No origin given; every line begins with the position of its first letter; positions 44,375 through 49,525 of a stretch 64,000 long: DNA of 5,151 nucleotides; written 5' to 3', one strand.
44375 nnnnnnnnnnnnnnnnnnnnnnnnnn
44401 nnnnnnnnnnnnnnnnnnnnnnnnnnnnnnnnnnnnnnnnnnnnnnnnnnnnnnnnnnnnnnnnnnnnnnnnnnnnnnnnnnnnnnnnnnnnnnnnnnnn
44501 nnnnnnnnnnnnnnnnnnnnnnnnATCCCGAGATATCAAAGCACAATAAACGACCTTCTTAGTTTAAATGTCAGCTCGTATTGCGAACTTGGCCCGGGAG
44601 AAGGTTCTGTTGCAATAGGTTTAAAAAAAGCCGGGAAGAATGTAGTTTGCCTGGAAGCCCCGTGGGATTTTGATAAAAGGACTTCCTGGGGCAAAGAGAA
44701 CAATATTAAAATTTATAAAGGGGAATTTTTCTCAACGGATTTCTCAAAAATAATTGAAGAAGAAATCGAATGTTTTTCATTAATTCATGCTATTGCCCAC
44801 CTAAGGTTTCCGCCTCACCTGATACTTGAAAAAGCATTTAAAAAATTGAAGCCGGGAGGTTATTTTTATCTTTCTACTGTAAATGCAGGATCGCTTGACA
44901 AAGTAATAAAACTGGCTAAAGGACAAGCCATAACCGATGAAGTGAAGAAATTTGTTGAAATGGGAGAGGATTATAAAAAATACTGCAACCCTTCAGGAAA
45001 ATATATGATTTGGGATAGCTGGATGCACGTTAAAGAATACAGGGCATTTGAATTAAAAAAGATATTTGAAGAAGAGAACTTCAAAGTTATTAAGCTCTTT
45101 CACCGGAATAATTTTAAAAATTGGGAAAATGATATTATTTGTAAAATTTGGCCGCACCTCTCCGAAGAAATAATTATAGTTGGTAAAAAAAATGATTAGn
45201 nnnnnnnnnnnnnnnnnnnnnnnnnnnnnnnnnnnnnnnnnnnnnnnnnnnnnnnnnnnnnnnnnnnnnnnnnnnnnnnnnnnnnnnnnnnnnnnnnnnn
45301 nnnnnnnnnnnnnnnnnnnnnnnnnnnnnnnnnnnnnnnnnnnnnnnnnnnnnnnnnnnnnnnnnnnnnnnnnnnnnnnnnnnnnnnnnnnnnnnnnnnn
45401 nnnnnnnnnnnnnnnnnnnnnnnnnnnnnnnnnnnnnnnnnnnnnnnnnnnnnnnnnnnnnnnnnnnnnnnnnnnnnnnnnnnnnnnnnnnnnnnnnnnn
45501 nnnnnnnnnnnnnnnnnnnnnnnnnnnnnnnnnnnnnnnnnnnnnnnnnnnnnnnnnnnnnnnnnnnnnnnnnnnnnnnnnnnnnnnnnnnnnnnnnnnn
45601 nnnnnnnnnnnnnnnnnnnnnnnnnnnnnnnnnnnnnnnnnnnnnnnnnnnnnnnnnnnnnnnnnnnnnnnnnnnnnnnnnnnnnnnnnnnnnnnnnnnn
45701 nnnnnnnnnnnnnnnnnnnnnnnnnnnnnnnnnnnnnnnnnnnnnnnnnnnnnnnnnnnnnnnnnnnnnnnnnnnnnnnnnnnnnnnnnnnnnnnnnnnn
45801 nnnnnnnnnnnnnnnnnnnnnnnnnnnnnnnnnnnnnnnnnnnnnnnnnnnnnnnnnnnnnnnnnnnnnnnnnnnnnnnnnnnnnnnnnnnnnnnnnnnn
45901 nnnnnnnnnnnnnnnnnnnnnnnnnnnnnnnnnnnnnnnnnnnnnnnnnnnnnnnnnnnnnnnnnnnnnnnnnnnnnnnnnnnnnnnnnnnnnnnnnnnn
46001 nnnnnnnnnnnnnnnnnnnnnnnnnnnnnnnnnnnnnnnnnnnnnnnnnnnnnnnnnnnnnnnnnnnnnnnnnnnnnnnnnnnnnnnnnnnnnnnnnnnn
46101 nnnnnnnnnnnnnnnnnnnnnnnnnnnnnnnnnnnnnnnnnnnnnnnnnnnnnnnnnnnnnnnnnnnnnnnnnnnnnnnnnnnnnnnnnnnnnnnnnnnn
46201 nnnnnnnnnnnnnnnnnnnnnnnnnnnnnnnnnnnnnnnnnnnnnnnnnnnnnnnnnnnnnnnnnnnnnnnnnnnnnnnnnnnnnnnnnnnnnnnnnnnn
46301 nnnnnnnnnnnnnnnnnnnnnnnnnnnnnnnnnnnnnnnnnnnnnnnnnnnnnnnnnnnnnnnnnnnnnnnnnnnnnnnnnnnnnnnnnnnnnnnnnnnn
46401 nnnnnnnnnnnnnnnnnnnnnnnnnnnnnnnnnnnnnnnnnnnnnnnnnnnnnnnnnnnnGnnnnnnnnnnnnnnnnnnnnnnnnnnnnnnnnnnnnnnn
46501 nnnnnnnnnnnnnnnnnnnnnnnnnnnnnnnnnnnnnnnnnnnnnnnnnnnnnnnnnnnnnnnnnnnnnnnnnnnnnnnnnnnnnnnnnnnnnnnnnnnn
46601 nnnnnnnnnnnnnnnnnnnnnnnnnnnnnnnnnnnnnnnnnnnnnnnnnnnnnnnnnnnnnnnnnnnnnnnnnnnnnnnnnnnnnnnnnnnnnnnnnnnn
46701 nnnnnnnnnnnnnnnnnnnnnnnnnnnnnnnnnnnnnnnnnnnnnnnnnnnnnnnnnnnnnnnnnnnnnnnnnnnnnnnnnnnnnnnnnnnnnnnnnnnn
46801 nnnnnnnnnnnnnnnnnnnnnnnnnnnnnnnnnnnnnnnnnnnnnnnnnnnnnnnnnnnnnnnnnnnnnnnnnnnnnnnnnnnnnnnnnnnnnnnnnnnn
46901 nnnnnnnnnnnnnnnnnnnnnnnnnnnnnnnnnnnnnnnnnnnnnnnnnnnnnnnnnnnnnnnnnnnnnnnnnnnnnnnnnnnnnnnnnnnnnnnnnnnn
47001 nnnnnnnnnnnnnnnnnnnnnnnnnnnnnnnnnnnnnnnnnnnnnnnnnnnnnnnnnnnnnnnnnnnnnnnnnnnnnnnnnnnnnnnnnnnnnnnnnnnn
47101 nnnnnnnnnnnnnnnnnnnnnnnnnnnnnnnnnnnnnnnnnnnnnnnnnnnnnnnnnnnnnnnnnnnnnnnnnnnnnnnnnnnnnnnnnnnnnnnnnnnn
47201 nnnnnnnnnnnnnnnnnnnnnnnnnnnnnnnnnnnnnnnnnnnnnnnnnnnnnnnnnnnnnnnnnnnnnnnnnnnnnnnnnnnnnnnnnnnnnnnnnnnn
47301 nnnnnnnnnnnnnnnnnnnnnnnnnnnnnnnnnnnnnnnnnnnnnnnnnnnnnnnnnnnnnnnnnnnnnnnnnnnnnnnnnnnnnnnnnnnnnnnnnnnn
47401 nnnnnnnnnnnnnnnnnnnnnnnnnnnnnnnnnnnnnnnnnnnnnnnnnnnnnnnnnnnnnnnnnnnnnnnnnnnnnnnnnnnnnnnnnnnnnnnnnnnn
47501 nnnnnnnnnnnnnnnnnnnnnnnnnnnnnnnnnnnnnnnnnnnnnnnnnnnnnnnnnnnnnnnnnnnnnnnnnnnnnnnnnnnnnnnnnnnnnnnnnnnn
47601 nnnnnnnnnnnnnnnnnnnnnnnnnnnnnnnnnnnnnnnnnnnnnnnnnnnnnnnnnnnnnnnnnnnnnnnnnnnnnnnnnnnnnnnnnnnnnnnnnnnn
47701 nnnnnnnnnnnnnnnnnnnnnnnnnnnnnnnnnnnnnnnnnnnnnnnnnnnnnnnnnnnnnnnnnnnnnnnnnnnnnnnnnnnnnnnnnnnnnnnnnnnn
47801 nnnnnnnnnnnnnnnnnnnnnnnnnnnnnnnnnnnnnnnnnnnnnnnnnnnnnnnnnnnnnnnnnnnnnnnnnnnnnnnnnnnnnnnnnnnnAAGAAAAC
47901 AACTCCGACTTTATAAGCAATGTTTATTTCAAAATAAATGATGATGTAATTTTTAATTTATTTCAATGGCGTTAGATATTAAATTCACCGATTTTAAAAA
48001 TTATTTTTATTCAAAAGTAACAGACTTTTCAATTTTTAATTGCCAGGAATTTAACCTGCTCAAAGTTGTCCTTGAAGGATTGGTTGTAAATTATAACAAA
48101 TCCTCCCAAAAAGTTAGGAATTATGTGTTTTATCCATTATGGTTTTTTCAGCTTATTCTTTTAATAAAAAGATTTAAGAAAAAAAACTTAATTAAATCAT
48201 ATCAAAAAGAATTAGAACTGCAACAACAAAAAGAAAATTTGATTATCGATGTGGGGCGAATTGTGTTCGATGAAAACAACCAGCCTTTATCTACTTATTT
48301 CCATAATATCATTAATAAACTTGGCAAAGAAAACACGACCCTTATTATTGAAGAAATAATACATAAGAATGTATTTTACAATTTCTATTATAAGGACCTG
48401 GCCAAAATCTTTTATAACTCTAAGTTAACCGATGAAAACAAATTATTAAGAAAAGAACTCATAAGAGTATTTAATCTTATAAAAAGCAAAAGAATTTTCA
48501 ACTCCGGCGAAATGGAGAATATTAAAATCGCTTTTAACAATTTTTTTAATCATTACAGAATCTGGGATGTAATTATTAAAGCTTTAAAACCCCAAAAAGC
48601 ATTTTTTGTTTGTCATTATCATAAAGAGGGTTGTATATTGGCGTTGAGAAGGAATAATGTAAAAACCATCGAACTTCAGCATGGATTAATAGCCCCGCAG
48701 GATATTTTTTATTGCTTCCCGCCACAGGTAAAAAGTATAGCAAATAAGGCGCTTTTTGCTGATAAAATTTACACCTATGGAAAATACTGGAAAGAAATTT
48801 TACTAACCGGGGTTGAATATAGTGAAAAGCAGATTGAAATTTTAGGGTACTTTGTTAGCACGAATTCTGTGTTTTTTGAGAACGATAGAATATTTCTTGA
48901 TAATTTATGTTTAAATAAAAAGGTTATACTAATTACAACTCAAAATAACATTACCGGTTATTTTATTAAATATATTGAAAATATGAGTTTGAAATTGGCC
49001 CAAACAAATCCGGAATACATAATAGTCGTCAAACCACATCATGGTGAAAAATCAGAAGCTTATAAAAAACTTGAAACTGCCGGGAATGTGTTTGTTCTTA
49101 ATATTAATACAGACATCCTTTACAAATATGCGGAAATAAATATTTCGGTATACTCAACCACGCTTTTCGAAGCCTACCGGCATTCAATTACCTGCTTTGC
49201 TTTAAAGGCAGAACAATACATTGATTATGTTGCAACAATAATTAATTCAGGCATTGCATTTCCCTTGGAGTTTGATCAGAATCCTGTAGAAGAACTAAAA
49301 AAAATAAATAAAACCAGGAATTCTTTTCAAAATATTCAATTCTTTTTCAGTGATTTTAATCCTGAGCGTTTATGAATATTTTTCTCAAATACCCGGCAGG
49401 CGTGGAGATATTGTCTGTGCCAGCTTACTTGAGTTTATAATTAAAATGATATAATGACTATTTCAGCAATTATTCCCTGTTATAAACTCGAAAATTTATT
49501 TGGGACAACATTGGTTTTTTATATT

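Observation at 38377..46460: Nonulosonic-acid-like biosynthesis module with a non-canonical enzyme set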

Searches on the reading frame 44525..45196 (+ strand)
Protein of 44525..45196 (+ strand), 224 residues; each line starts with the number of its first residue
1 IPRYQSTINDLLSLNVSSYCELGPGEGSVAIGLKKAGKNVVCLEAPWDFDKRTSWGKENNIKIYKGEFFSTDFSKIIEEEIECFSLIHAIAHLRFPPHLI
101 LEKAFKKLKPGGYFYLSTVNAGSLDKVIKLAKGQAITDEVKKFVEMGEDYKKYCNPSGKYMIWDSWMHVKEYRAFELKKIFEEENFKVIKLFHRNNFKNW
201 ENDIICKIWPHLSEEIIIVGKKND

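Call 101: search_protein_families(library=pfam, proteins=[window:44525-45196:+], max_evalue=0.01)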
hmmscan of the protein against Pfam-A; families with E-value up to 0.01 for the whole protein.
window:44525-45196:+ (224 aa): 4 families
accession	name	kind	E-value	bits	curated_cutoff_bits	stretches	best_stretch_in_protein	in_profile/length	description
PF13489.12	Methyltransf_23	-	2.3e-12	47.4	27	1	7-190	12-163/164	Methyltransferase domain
PF08241.18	Methyltransf_11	-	0.00037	21.5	21.2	1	21-116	2-95/95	Methyltransferase domain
PF13847.12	Methyltransf_31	-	0.00052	20.2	27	1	60-134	55-120/145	Methyltransferase domain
PF00398.26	RrnaAD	-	0.0014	18.3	24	1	21-85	36-105/263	Ribosomal RNA adenine dimethylase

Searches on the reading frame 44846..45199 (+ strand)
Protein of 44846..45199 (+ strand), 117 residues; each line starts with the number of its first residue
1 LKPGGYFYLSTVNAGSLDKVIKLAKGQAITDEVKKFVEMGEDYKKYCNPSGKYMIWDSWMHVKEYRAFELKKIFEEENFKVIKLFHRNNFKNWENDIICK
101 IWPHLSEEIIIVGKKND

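Call 4: search_protein_families(library=pfam, proteins=[window:44846-45199:+], max_evalue=0.001)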
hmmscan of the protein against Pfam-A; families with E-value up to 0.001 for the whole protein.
window:44846-45199:+ (117 aa): 1 family
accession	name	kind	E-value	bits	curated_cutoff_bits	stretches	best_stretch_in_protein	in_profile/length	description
PF13489.12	Methyltransf_23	-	0.00088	19.5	27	0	1-83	108-163/164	Methyltransferase domain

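Call 6: search_protein_families(library=ncbifam, proteins=[window:44846-45199:+], max_evalue=0.001)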
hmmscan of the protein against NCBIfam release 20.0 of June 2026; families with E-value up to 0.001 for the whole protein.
window:44846-45199:+ (117 aa): 0 families

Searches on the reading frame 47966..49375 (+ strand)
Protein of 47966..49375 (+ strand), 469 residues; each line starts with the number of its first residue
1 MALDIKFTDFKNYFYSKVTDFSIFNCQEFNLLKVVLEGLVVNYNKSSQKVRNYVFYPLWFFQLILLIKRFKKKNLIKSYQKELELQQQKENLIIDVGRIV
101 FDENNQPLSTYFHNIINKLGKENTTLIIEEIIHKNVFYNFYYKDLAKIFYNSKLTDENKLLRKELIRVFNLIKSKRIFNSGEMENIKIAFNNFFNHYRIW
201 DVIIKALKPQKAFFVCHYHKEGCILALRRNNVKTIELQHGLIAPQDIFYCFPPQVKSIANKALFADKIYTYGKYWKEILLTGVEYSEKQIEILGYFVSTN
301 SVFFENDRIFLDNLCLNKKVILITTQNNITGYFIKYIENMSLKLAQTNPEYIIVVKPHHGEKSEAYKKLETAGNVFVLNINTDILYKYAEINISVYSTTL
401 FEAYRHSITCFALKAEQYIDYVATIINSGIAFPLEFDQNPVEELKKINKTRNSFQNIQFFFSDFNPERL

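Call 5: search_protein_families(library=pfam, proteins=[window:47966-49375:+], max_evalue=0.001)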
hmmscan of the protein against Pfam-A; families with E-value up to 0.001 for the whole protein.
window:47966-49375:+ (469 aa): 0 families

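Call 37: search_protein_families(library=ncbifam, proteins=[window:47966-49375:+], max_evalue=1e-10)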
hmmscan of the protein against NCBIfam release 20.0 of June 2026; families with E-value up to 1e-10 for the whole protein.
window:47966-49375:+ (469 aa): 0 families

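Call 78: search_solved_structures(query=A2, max_evalue=10)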
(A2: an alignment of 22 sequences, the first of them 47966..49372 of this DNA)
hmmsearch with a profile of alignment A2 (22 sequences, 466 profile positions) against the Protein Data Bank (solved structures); distinct sequences matched with E-value up to 10: 5.
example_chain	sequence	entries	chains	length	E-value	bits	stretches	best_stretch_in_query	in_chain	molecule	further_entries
8fuw_A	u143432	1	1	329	0.0031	19.8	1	305-379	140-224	Capsule polysaccharide export protein KpsC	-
8fux_A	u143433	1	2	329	0.0048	19.1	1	305-379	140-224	Capsule polysaccharide export protein KpsC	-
6mgc_A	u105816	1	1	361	0.0061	18.8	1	305-379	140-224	Capsule polysaccharide export protein KpsC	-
7evo_E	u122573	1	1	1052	1.6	10.8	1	5-70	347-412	RNA helicase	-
6y50_p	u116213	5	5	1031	1.6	10.8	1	5-70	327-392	Probable ATP-dependent RNA helicase DDX46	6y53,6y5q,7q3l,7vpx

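Call 79: find_homologous_proteins(query=window:47966-49372:+, max_evalue=1e-10)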
Query window:47966-49372:+ (469 aa): 214 proteins with E <= 1e-10 among 7864 candidates; the best 120 are listed.
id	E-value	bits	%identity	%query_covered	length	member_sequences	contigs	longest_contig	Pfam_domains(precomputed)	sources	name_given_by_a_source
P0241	0.0e+0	1037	100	100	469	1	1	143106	-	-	-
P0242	1.4e-112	395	46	98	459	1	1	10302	-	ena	-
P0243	1.2e-106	376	41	98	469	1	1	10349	-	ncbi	-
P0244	4.3e-106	374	44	94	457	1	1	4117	-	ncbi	-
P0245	1.3e-104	369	43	96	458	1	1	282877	-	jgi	jgi:hypothetical protein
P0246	1.6e-104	369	39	99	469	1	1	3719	-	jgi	jgi:hypothetical protein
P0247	6.6e-104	367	45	91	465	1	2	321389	PF04464.21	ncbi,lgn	-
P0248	4.5e-103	364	45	91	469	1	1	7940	-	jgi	jgi:hypothetical protein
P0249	1.0e-101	359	43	98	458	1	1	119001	-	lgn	-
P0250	1.5e-101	359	43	97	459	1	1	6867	-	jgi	jgi:hypothetical protein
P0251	6.1e-101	357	41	93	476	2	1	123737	-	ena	-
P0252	4.6e-100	354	42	97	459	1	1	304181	-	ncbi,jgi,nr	ncbi:MAG: sialyltransferase [Bacteroidetes bacterium]|jgi:hypothetical protein|nr:sialyltransferase 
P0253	2.3e-99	352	44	91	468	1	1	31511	-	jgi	jgi:hypothetical protein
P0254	6.3e-99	350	41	99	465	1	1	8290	-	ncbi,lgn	ncbi:MAG: hypothetical protein ABI388_10860 [Bacteroidia bacterium]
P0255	1.3e-98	349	40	99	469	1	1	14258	-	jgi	jgi:hypothetical protein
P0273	2.4e-92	329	39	99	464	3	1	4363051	-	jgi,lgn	jgi:hypothetical protein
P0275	5.5e-92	327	40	93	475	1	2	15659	PF04464.21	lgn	-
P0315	7.2e-83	297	39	96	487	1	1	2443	PF04464.21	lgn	-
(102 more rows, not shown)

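Call 87: predict_structure(alignment_id=A3)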
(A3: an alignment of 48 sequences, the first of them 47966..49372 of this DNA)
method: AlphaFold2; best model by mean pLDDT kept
length: 469 residues; sequences in the alignment: 48
mean_pLDDT: 94.0   pTM: 0.92
mean pLDDT of the five models: 94.0, 93.6, 93.4, 92.5, 92.3
residues with pLDDT >= 90: 419; 70-90: 37; 50-70: 11; < 50: 2
segments of 3 or more residues with pLDDT < 50: none
pLDDT, mean of each block of 10 residues (from residue 1): 73 93 98 96 81 96 96 95 96 96 93 97 97 94 96 97 98 97 96 98 98 91 98 97 93 95 97 97 97 95 85 96 95 97 96 96 94 96 94 94 95 94 94 96 83 76 95
secondary structure, 60 per line:
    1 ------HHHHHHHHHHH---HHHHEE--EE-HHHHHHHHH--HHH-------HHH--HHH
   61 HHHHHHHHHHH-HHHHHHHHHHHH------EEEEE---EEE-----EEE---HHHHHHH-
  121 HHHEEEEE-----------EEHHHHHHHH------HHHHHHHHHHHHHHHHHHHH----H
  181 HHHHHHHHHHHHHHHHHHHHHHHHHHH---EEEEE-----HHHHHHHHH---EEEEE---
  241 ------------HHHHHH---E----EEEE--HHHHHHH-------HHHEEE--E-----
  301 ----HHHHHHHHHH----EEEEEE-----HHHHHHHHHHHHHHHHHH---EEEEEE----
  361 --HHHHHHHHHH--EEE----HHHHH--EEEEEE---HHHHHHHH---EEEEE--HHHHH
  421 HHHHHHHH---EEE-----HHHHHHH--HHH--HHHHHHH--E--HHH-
elements in order: H7-17 H21-24 H32-40 H58-71 H73-84 E91-95 E99-101 E107-109 H113-119 E124-128 H142-149 H156-175 H180-207 E211-215 H221-229 E233-237 H253-258 E267-270 H273-279 E290-292 H305-314 E319-324 H330-347 E351-356 H363-372 E375-377 H382-386 E389-394 H398-405 E409-413 H416-428 E432-434 H440-446 H454-460

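Call 89: fold_search(model_id=the predicted structure, library=pdb)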
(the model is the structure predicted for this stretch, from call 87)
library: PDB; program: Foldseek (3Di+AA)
matches with E <= 10: 1751; with E <= 0.001: 326
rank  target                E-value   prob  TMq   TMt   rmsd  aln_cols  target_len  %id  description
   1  1f6d_A                1.4e-09  1.00  0.45  0.55   9.0       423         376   12  THE STRUCTURE OF UDP-N-ACETYLGLUCOSAMINE 2-EPIMERASE FROM E. COLI. (released 2000-12-13)
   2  5enz_B                1.7e-09  1.00  0.48  0.58   8.3       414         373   13  S. aureus MnaA-UDP co-structure (released 2016-04-27)
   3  1f6d_C                2.0e-09  1.00  0.45  0.55   9.2       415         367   12  THE STRUCTURE OF UDP-N-ACETYLGLUCOSAMINE 2-EPIMERASE FROM E. COLI. (released 2000-12-13)
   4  1uqu_B                2.0e-09  1.00  0.43  0.44   9.5       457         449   11  Trehalose-6-phosphate from E. coli bound with UDP-glucose. (released 2003-11-13)
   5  3dzc_A                3.1e-09  1.00  0.44  0.53  10.9       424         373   13  2.35 Angstrom resolution structure of WecB (VC0917), a UDP-N-acetylglucosamine 2-epimerase from Vibrio cholerae. (released 2008-08-12)
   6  5enz_A                3.4e-09  1.00  0.48  0.60   7.8       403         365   12  S. aureus MnaA-UDP co-structure (released 2016-04-27)
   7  5hvl_B                3.6e-09  1.00  0.43  0.43   9.9       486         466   15  Structure of Candida albicans trehalose-6-phosphate synthase in complex with UDP and validoxylamine A (released 2017-05-03)
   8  6vlc_D                4.0e-09  1.00  0.49  0.60   7.0       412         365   13  Crystal structure of UDP-GlcNAc 2-epimerase from Neisseria meningitidis bound to UDP-GlcNAc (released 2020-11-11)
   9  1o6c_B                5.3e-09  1.00  0.46  0.56   8.6       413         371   11  Crystal structure of UDP-N-acetylglucosamine 2-epimerase (released 2003-11-25)
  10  3beo_A                5.8e-09  1.00  0.45  0.55   8.4       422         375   11  A Structural Basis for the allosteric regulation of non-hydrolyzing UDP-GlcNAc 2-epimerases (released 2008-02-19)
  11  4f97_A                6.2e-09  1.00  0.43  0.43   9.0       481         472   12  Crystal Structure of VldE, the pseudo-glycosyltransferase, in complex with GDP and validoxylamine A 7'-phosphate (released 2012-10-17)
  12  1f6d_B                6.5e-09  1.00  0.46  0.56   8.6       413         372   13  THE STRUCTURE OF UDP-N-ACETYLGLUCOSAMINE 2-EPIMERASE FROM E. COLI. (released 2000-12-13)
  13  4fkz_A                6.8e-09  1.00  0.47  0.55   8.1       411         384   12  Crystal structure of Bacillus subtilis UDP-GlcNAc 2-epimerase in complex with UDP-GlcNAc and UDP (released 2013-05-08)
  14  4f96_A                8.5e-09  1.00  0.43  0.43   9.7       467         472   12  Crystal Structure of VldE, the pseudo-glycosyltransferase, in complex with GDP (released 2012-10-17)
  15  3ot5_A                9.9e-09  1.00  0.49  0.60   7.0       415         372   11  2.2 Angstrom Resolution Crystal Structure of putative UDP-N-acetylglucosamine 2-epimerase from Listeria monocytogenes (released 2010-09-22)
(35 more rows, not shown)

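Call 90: find_encoding_contigs(protein=P0273, flank=10000, max_places=2)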
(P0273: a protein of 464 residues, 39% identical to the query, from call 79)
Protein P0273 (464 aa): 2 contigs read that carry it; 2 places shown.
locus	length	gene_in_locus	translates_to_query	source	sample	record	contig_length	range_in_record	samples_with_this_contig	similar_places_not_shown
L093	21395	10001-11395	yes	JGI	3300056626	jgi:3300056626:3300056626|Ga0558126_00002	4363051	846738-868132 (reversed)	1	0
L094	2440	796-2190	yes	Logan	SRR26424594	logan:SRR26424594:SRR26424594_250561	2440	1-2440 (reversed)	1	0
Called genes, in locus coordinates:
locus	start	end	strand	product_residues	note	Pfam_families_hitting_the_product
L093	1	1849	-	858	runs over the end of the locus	PF00317:Ribonuc_red_lgN (weak), PF02867:Ribonuc_red_lgC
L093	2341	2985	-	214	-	PF16403:Bact_surface_Ig-like, PF18981:InlK_D3 (weak)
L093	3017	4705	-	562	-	PF00082:Peptidase_S8, PF18962:Por_Secre_tail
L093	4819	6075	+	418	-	PF25990:Beta-barrel_YknX, PF26002:Beta-barrel_AprE (weak), PF25954:Beta-barrel_RND_2 (faint)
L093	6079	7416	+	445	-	PF12704:MacB_PCD, PF02687:FtsX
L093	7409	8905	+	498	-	PF02321:OEP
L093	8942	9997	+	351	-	PF03102:NeuB, PF08666:SAF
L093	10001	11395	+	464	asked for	-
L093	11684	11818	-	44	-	-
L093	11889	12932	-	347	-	PF10023:Aminopep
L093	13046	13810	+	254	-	PF02698:DUF218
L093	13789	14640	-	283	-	PF03009:GDPD, PF13653:GDPD_2 (weak)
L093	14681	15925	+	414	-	PF06245:DUF1015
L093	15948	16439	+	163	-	PF13858:DUF4199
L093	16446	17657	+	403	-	PF00155:Aminotran_1_2, PF01041:DegT_DnrJ_EryC1, PF01053:Cys_Met_Meta_PP (faint), PF01041:DegT_DnrJ_EryC1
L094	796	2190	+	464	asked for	-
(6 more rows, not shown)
